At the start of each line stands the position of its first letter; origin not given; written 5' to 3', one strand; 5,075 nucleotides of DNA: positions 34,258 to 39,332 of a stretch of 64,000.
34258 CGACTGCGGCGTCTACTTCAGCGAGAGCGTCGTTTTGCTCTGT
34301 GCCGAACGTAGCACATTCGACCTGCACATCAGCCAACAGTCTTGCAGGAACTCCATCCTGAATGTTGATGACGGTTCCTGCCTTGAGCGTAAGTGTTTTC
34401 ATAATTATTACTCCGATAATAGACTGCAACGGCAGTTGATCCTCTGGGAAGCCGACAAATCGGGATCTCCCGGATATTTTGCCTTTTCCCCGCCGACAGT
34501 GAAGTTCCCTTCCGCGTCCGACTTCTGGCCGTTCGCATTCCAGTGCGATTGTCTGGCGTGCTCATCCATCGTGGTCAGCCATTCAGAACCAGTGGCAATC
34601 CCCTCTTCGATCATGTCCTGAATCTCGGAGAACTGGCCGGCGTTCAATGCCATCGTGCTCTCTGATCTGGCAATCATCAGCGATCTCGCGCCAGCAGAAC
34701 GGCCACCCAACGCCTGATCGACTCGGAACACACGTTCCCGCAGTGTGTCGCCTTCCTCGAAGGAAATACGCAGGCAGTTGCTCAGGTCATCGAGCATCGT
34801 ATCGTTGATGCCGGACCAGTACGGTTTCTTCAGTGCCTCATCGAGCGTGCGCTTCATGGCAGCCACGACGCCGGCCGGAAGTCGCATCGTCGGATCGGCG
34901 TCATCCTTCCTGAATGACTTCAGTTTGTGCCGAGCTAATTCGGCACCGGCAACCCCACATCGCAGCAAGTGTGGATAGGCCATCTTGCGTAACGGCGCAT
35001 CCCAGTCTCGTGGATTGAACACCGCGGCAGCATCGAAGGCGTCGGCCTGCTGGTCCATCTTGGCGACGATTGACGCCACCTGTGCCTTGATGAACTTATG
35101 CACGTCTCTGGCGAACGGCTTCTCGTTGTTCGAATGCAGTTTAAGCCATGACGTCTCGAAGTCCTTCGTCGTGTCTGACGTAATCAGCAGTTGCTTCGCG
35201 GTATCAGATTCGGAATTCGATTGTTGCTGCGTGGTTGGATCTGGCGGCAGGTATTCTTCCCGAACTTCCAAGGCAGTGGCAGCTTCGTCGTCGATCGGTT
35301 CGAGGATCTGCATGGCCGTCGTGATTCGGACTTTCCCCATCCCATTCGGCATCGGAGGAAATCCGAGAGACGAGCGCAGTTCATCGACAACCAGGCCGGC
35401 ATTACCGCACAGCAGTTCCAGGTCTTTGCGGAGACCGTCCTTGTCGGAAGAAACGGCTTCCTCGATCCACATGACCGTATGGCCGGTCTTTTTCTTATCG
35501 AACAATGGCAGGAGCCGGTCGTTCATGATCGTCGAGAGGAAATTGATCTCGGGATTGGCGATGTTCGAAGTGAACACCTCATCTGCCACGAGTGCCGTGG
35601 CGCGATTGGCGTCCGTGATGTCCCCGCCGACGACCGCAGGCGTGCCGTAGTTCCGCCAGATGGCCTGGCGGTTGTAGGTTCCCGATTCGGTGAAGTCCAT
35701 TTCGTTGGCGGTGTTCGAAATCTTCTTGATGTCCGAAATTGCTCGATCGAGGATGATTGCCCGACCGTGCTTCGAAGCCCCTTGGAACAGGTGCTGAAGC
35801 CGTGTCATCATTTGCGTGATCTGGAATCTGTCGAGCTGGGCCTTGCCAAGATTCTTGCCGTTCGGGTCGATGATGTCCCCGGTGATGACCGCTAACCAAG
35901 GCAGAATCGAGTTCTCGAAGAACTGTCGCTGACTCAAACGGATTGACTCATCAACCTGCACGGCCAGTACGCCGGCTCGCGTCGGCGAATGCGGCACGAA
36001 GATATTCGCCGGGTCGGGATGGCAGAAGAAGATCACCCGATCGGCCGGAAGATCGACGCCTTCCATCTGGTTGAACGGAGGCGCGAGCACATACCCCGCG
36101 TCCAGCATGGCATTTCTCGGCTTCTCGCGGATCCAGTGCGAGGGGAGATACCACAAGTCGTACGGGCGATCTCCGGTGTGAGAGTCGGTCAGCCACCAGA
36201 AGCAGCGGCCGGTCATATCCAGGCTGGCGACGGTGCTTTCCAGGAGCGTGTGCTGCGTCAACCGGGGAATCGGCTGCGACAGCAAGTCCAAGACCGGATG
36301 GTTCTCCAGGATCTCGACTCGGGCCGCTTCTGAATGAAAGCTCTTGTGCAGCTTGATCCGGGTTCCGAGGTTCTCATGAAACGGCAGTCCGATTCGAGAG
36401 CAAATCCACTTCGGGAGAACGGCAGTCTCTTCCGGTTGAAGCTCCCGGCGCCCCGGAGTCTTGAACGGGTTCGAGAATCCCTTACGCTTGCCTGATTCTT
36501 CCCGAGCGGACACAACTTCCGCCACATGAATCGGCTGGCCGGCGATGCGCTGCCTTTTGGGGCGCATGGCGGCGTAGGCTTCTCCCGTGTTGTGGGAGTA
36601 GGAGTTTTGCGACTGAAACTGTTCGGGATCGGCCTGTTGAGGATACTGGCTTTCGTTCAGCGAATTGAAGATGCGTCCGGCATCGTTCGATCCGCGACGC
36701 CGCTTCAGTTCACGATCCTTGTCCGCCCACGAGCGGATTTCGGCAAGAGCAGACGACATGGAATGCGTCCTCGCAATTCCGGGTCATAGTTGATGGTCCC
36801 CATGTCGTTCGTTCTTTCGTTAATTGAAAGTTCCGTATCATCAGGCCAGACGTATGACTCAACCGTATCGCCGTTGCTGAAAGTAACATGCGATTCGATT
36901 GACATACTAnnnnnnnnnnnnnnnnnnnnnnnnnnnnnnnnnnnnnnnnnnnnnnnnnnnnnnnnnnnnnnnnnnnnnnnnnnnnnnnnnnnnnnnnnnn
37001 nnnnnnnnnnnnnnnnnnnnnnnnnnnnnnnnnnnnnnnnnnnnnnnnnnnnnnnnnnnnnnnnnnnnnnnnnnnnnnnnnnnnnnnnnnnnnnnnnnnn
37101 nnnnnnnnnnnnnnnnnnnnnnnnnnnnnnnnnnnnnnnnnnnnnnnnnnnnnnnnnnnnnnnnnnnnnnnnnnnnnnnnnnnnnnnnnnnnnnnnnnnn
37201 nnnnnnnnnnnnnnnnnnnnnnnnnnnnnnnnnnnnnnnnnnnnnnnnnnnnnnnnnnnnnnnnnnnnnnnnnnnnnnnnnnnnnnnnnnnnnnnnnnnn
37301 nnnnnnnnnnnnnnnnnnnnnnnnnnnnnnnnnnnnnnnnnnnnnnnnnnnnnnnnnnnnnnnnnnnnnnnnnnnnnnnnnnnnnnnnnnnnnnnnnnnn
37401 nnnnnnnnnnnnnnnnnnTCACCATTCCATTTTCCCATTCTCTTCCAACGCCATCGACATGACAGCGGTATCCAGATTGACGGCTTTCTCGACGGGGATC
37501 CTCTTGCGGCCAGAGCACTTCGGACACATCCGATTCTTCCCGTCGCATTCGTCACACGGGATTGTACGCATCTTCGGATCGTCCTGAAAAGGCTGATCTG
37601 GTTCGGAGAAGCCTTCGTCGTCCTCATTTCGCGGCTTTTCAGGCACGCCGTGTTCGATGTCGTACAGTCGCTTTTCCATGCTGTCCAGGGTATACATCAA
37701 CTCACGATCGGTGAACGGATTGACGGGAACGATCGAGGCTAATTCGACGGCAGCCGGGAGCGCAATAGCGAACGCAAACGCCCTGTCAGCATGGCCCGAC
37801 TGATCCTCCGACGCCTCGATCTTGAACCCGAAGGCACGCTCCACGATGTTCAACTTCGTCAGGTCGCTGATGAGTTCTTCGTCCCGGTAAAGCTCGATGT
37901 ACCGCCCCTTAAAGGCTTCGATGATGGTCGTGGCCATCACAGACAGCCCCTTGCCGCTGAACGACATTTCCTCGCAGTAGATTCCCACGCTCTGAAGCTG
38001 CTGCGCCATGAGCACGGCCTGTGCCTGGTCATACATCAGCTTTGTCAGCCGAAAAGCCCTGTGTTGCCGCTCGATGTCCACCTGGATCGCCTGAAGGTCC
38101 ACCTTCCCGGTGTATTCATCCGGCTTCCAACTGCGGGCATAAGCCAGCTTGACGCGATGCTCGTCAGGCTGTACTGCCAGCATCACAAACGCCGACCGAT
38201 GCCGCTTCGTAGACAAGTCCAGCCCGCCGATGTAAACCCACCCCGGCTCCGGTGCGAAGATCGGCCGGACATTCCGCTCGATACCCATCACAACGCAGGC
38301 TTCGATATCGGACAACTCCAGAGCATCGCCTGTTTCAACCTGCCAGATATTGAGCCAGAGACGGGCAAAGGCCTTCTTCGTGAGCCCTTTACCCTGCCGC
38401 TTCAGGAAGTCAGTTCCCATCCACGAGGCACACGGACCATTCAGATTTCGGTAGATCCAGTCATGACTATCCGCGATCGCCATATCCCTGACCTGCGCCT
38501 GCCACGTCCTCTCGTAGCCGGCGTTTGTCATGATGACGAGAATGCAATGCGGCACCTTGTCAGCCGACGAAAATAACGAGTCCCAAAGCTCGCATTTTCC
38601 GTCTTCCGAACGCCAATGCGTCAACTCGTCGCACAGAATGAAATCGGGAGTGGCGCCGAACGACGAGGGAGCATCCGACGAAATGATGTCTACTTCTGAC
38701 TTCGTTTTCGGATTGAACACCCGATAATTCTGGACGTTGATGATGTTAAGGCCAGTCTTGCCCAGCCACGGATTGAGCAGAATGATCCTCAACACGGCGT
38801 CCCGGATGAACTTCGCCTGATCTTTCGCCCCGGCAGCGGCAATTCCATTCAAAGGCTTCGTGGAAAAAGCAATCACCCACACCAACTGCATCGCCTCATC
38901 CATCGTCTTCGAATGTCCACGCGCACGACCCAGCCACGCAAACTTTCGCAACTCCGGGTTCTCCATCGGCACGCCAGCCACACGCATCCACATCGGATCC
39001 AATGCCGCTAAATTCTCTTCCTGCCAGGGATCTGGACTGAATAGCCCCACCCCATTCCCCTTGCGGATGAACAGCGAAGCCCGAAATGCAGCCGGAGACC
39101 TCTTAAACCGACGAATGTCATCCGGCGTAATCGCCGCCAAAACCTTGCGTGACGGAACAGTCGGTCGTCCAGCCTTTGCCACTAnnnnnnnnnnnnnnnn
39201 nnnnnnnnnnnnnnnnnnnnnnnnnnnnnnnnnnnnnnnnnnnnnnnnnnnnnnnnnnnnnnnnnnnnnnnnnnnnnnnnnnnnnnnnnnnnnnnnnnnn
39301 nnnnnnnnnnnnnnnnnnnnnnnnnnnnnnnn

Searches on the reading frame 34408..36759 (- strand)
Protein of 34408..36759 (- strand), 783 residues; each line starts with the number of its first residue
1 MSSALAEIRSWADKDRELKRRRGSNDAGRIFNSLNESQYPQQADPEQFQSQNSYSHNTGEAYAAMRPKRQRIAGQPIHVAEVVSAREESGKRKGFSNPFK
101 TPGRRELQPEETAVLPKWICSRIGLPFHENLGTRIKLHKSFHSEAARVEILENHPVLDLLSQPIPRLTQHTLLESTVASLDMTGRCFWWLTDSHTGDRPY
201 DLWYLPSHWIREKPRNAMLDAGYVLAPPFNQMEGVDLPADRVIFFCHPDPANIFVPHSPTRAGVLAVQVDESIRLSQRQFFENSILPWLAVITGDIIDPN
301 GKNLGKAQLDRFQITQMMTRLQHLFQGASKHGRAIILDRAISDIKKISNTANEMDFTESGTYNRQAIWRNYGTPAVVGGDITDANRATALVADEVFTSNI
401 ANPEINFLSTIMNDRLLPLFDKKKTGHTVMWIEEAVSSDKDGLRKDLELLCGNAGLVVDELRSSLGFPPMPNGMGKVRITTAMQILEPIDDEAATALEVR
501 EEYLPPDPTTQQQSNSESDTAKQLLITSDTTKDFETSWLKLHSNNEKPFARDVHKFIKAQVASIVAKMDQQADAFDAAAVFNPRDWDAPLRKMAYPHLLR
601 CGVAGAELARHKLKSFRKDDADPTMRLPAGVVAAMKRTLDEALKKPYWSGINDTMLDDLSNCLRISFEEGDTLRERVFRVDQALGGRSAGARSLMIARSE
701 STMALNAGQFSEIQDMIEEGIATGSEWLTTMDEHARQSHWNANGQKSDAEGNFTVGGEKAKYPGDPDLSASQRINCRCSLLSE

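Call 13: search_protein_families(library=phrogs, max_evalue=0.0001, proteins=[window:34408-36759:-])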
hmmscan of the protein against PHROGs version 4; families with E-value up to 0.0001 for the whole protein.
window:34408-36759:- (783 aa): 10 families
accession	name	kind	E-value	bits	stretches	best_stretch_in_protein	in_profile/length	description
phrog_2662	-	head and packaging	2.4e-61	209.3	1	144-780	93-705/717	portal protein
phrog_2468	-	head and packaging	1.7e-29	104.3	1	546-780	44-269/303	head morphogenesis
phrog_859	-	head and packaging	4e-25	89.5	1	501-780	45-286/807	portal protein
phrog_12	-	head and packaging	5.9e-22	79.4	1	148-544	123-496/646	portal protein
phrog_3517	-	head and packaging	4.1e-19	70.1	1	668-781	209-326/371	head morphogenesis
phrog_21406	-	unknown function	4.5e-09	35.3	1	689-779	265-348/1668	-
phrog_18477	-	head and packaging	1.1e-08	35.3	1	695-781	208-296/760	head morphogenesis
phrog_6577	-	unknown function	6.4e-07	29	1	648-780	108-226/1066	-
phrog_595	-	head and packaging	7.4e-06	26.6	1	625-781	162-295/513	head maturation protease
phrog_34890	-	head and packaging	8.4e-05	22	0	679-781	201-304/679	head morphogenesis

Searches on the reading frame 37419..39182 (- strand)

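Call 13: search_protein_families(library=phrogs, max_evalue=0.0001, proteins=[window:37419-39182:-])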
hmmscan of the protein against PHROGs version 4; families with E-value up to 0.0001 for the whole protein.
window:37419-39182:- (587 aa): 2 families
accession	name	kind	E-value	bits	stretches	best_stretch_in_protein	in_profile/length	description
phrog_9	-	head and packaging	5.1e-23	82.8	2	48-234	200-374/812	terminase large subunit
phrog_5909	-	head and packaging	1.7e-05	25.1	1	266-476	54-266/285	terminase large subunit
